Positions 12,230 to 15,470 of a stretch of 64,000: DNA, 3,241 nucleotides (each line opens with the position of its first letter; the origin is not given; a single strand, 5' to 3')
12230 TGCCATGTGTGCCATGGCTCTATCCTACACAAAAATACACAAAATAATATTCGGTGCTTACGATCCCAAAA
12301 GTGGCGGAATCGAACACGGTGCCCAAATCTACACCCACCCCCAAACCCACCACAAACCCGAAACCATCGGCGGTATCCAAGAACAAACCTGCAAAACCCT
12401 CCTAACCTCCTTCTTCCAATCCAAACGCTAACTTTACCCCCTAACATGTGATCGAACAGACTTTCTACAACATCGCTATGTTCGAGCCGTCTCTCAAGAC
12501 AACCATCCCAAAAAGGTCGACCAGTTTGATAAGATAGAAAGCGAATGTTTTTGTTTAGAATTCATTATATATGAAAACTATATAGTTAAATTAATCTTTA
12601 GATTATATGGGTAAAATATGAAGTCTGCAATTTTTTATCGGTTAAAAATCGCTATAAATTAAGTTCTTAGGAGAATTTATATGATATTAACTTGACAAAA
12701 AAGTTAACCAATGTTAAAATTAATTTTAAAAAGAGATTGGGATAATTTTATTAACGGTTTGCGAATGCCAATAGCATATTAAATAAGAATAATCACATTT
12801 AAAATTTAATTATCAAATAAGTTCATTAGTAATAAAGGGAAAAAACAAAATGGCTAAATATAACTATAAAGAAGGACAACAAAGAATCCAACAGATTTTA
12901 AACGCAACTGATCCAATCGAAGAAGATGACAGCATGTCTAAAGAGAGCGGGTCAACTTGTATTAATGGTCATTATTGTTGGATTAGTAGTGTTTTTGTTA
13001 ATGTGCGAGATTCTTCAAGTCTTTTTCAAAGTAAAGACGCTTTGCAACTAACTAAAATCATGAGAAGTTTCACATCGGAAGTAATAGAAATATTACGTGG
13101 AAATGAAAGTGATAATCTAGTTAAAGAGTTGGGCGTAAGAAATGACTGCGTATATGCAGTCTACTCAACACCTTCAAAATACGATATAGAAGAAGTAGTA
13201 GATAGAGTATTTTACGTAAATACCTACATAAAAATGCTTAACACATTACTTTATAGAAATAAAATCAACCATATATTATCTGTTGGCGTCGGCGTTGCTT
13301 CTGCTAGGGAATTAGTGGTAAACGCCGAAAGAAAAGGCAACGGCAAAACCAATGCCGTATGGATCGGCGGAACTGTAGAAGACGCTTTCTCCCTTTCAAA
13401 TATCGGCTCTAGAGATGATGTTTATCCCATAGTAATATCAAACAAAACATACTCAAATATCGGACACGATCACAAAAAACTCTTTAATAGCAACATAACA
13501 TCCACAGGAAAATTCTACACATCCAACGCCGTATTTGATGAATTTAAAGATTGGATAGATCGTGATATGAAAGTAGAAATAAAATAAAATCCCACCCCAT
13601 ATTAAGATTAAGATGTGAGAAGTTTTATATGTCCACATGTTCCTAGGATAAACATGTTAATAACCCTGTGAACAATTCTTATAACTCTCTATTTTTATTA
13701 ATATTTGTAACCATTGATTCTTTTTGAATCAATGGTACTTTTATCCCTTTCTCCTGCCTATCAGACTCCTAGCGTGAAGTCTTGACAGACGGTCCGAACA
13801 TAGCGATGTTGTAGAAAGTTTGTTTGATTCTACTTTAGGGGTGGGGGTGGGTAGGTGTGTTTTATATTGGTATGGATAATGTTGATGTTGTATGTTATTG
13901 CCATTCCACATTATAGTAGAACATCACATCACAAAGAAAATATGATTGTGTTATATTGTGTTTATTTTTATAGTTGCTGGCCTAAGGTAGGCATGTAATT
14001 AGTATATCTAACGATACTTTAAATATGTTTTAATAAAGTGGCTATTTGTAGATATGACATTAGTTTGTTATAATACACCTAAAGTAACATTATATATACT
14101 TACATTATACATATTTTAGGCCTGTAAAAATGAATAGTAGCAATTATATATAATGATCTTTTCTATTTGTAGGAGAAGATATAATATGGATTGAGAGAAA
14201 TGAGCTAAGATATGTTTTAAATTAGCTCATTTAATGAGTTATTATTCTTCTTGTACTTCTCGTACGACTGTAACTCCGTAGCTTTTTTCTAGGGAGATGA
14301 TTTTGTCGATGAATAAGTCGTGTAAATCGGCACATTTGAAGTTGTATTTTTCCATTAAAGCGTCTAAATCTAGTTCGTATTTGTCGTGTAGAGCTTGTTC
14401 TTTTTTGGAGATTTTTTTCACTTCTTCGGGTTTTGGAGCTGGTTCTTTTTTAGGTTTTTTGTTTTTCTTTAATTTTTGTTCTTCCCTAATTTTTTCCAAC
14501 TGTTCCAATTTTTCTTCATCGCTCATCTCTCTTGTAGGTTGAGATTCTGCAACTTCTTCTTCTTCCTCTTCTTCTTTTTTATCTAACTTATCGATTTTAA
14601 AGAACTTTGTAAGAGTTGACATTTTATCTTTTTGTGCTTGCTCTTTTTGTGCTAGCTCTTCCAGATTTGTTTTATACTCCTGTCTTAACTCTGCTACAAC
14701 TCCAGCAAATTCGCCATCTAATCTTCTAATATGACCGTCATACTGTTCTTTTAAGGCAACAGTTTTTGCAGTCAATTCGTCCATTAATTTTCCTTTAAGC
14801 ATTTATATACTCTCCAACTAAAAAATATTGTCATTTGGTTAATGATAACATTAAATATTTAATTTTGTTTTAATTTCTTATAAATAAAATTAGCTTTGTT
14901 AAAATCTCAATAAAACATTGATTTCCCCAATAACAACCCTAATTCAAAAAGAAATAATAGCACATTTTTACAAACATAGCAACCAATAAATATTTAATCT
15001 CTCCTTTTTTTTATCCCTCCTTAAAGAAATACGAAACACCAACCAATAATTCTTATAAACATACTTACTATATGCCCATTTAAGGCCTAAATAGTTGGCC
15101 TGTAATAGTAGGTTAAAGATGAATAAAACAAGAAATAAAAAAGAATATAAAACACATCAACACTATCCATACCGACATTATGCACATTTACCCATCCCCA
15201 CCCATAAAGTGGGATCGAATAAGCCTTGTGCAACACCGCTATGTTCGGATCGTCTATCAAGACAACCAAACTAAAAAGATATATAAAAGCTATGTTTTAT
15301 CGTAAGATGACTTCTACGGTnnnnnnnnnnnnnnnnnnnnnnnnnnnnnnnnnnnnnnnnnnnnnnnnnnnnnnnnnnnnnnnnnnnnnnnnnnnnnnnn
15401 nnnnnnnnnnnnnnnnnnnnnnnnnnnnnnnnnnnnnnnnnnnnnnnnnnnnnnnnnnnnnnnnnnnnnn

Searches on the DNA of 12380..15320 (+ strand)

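Call 36: search_rna_families(source=window, start=12380, end=15320, threshold=evalue, max_evalue=5)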
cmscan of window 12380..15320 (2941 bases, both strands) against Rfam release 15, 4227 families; matches with E-value up to 5: 3.
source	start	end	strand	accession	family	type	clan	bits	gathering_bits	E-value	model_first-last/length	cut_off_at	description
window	13119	13182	+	RF02339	GlsR17_miR2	Gene; snRNA; snoRNA; CD-box;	-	20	84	0.43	1-63/63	no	Giardia snoRNA GlsR17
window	14543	14571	-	RF01306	sR52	Gene; snRNA; snoRNA; CD-box;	-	17.9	50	1.3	1-60/60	no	Small nucleolar RNA sR52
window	13565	13646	-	RF03962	mir-958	Gene; miRNA;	-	17.8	78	3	1-92/92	no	mir-958 microRNA precursor family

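Call 53: search_dna_similar(query=window:13755-13890:+, collection=plasmids, mode=distant, max_evalue=0.01, max_rows=10)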
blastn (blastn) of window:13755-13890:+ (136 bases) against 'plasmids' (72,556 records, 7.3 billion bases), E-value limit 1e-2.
No match.
